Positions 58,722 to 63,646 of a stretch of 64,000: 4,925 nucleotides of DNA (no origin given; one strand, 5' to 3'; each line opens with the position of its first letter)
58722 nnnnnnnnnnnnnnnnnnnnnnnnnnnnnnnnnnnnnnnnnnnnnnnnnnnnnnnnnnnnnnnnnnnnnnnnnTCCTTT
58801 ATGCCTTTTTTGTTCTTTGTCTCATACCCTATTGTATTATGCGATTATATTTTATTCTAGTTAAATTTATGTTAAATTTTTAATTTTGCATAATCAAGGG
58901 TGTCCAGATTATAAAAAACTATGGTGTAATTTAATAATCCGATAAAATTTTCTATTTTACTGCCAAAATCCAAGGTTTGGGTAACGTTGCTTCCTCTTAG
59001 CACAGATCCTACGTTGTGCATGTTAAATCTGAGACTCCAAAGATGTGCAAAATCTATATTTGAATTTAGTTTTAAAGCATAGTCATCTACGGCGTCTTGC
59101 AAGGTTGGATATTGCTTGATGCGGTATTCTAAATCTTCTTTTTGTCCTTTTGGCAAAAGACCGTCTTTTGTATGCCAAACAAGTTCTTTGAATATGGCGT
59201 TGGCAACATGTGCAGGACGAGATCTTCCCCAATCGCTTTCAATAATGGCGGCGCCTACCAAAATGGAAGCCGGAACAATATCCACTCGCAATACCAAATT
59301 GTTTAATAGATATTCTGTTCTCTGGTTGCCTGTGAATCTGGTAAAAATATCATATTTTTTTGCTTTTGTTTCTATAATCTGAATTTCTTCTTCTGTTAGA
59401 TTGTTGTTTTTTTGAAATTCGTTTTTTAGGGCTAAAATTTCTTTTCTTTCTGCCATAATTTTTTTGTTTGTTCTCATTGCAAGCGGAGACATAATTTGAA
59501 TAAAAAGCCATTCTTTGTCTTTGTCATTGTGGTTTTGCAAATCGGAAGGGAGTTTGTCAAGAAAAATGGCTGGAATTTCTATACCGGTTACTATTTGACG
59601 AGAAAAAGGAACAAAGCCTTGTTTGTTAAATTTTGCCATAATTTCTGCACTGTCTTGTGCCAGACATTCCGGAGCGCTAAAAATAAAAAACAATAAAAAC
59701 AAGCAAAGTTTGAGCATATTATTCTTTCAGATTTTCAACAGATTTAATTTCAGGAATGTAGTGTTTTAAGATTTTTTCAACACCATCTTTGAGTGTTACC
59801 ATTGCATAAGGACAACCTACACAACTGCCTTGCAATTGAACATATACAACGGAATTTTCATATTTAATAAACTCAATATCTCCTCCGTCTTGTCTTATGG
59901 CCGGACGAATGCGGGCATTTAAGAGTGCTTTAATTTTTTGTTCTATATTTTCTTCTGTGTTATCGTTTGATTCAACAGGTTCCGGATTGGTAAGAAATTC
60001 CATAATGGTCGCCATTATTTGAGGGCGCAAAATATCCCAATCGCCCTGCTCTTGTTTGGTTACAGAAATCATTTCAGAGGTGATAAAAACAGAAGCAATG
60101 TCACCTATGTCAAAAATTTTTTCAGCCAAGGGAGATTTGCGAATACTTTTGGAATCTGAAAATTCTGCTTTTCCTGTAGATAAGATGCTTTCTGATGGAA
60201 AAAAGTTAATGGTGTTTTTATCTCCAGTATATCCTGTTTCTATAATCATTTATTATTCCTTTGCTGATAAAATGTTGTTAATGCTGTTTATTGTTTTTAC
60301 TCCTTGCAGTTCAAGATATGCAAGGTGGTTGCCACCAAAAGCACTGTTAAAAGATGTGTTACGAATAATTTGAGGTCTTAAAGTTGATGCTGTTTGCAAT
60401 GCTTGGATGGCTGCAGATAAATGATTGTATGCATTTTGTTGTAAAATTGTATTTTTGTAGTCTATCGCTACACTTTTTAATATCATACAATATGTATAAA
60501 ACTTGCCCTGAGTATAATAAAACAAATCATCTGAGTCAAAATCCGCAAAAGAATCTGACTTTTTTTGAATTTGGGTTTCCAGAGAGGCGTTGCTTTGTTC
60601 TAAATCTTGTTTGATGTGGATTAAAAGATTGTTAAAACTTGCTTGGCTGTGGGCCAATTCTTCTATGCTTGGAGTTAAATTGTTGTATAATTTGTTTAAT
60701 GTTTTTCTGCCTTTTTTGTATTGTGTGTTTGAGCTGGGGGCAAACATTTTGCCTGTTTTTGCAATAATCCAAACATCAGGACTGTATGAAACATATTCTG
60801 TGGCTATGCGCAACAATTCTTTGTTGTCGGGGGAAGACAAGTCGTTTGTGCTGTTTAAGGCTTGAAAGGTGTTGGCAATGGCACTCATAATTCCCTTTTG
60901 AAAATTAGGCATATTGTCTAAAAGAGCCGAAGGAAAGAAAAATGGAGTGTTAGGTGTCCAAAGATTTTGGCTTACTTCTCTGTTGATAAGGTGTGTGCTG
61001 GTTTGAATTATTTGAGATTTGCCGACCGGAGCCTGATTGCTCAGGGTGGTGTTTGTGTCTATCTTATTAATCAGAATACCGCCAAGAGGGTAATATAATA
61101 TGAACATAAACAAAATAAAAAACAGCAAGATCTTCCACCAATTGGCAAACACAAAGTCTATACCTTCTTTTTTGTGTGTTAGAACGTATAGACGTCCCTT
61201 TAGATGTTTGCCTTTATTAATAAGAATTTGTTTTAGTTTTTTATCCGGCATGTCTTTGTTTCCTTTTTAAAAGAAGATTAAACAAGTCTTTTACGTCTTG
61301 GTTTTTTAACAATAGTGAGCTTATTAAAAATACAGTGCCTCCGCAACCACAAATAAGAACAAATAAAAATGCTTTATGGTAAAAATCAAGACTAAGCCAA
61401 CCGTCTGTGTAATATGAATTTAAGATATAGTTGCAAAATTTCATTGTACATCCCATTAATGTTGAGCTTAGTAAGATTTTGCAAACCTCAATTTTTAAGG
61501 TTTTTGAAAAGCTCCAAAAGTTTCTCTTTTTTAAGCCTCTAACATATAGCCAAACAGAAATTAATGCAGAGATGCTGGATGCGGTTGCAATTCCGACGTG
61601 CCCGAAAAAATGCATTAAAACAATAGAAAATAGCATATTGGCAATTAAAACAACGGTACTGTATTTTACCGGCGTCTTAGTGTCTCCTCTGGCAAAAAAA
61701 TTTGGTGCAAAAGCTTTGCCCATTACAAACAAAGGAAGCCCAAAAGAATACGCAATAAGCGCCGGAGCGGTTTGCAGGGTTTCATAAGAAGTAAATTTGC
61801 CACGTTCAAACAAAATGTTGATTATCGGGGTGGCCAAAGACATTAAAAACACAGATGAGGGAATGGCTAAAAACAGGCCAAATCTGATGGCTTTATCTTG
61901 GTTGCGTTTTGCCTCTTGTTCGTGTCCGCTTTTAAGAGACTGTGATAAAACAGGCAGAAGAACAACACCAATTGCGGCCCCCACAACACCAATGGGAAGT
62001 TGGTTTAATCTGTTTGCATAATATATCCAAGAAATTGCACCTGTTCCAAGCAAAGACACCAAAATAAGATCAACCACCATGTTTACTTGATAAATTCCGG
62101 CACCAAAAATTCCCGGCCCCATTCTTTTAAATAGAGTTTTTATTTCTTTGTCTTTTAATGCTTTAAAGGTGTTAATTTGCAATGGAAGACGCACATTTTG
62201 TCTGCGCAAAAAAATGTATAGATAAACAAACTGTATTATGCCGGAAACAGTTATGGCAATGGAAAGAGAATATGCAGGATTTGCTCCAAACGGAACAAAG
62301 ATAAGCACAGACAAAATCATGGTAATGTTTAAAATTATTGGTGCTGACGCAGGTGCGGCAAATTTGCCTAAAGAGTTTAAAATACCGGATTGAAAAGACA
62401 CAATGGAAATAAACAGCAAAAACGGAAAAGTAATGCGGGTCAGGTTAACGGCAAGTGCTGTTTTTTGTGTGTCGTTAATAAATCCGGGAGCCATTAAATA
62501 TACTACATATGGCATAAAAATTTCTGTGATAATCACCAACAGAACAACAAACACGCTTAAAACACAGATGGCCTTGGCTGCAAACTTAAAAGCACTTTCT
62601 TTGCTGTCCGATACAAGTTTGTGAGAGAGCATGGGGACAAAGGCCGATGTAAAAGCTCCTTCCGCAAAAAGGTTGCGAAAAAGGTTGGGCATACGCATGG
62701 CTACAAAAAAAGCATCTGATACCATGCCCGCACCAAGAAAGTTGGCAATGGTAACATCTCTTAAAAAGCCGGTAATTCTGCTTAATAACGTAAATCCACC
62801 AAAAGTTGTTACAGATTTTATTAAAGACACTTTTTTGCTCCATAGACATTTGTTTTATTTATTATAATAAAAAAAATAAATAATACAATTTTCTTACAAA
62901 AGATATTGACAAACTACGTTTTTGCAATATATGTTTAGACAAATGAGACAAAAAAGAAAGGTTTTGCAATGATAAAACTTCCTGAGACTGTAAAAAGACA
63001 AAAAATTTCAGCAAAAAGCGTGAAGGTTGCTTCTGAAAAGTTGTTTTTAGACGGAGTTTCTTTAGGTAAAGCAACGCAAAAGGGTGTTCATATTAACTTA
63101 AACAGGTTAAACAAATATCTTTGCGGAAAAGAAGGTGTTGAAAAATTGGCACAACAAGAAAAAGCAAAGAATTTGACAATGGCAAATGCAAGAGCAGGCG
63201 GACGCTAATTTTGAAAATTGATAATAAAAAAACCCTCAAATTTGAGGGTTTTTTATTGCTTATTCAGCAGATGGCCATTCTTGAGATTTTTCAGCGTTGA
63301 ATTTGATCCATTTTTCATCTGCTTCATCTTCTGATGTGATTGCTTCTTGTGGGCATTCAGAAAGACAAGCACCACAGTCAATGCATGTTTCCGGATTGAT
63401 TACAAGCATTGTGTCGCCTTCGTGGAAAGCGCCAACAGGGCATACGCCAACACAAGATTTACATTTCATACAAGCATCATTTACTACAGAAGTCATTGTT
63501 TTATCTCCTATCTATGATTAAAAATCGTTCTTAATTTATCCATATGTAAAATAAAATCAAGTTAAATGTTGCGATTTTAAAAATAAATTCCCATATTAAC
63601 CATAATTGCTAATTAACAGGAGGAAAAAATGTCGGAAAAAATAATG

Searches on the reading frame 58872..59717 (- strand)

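Call 37: search_protein_families(library=ncbifam, proteins=[window:58872-59717:-], max_evalue=0.00001)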
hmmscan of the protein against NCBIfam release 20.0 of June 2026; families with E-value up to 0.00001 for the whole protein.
window:58872-59717:- (281 aa): 1 family
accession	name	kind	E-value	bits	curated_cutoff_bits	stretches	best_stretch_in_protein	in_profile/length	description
NF007681.0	PRK10356.1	equivalog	1.4e-13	50.7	193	1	65-249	73-245/274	protein bax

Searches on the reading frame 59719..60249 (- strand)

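Call 37: search_protein_families(library=ncbifam, proteins=[window:59719-60249:-], max_evalue=0.00001)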
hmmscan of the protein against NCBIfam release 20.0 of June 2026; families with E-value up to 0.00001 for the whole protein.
window:59719-60249:- (176 aa): 3 families
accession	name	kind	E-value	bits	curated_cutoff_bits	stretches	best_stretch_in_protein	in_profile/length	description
TIGR03341.1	YhgI_GntY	equivalog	3.1e-13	50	269.35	1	97-174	101-179/190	Fe-S biogenesis protein NfuA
TIGR02000.1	NifU_proper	equivalog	1.3e-11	44.5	273.3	1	102-168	220-284/290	Fe-S cluster assembly protein NifU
NF008392.0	PRK11190.1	equivalog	1.3e-09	38.2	268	1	99-175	104-182/192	Fe-S biogenesis protein NfuA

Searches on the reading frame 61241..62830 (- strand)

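Call 37: search_protein_families(library=ncbifam, proteins=[window:61241-62830:-], max_evalue=0.00001)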
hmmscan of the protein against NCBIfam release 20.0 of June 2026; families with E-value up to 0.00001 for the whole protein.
window:61241-62830:- (529 aa): 3 families
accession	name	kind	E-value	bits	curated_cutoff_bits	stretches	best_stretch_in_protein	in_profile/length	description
TIGR01695.1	murJ_mviN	equivalog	1.5e-126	423.1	235.55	1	2-516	1-504/506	murein biosynthesis integral membrane protein MurJ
TIGR00797.1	matE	subfamily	1.2e-13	50.7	147.4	1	252-472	14-239/396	MATE family efflux transporter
TIGR02900.1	spore_V_B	equivalog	1.2e-06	27.6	372.3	1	15-471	13-462/488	stage V sporulation protein B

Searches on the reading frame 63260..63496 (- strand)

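Call 37: search_protein_families(library=ncbifam, proteins=[window:63260-63496:-], max_evalue=0.00001)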
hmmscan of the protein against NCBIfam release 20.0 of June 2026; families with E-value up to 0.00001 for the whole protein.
window:63260-63496:- (78 aa): 46 families (the best 25 are shown)
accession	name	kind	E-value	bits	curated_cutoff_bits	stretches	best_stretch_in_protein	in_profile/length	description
NF045490.1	FdxA_Protbact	equivalog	7.2e-28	96.9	135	1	1-76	1-81/104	ferredoxin FdxA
NF045480.1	FdxA_Actino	equivalog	2.9e-18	66.1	125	1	1-70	1-72/107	ferredoxin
NF058577.1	FdxA_fam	equivalog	1.4e-17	63.6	65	1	1-52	1-52/52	4Fe-4S ferredoxin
NF038196.1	ferrodoxin_EFR1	subfamily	1.9e-11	44.5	75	1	5-59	182-235/242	EFR1 family ferrodoxin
NF040864.1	HgcB_ferredoxin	equivalog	2.3e-11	43.4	99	1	5-56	12-64/93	mercury methylation ferredoxin HgcB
TIGR04105.1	FeFe_hydrog_B1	subfamily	1e-10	40.9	450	1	4-68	108-174/462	monomeric [FeFe] hydrogenase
NF043039.1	HgcAB_like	equivalog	3.3e-10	40.1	285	1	4-53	297-349/350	HgcAB-like fusion protein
NF033683.1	di_4Fe-4S_YfhL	equivalog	3.7e-10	40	86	1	1-41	1-41/80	YfhL family 4Fe-4S dicluster ferredoxin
TIGR02700.1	flavo_MJ0208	hypoth_equivalog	8.7e-10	38.2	251.35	1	4-67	145-208/234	dihydromethanopterin reductase (acceptor)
NF041891.1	hdrA_Methbact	equivalog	9.7e-10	37.3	1300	1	3-62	568-627/762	ferredoxin:CoB-CoM heterodisulfide reductase subunit HdrA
NF040770.1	hetero_SS_HdrA2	exception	1e-09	37.1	1100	1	3-63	573-633/777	CoB-CoM heterodisulfide reductase HdrA2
TIGR01944.1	rnfB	subfamily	3.8e-09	36.4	68.7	1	4-62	110-169/190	RnfABCDGE type electron transport complex subunit B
NF045763.1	PhenlGlyoxDHPadF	equivalog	4.9e-09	36.3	150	1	4-53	28-77/78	NADH-dependent phenylglyoxylate dehydrogenase subunit delta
NF045874.1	Vhu_polyferre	exception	6.7e-09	35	600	1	4-59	125-180/381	F420-non-reducing hydrogenase associated-polyferredoxin VhuB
NF040684.1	PorD_Arch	equivalog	7.7e-09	35.5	120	1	5-58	30-84/85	pyruvate synthase subunit PorD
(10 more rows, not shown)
